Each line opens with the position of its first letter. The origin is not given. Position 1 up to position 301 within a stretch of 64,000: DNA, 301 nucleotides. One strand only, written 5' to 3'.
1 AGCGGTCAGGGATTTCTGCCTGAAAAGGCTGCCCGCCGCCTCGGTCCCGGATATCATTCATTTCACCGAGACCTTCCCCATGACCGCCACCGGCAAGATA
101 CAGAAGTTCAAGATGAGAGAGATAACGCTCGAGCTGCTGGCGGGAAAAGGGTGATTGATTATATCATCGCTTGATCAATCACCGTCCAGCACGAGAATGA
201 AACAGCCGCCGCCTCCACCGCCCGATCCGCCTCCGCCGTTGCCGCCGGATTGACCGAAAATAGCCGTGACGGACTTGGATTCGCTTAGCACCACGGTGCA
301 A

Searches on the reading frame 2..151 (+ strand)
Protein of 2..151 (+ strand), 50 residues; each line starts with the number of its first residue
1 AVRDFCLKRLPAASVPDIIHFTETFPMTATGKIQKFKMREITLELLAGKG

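Call 75: search_protein_families(library=pfam, proteins=[window:2-151:+], max_evalue=0.1)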
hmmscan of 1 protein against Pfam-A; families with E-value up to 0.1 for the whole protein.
window:2-151:+ (50 aa): 2 families
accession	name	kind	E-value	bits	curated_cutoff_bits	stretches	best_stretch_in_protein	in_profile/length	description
PF13193.12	AMP-binding_C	-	0.005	18.2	24.5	1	2-32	46-76/76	AMP-binding enzyme C-terminal domain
PF22731.1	NCH4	-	0.076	13.3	27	0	1-19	15-33/45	NACHT C-terminal Helical domain 4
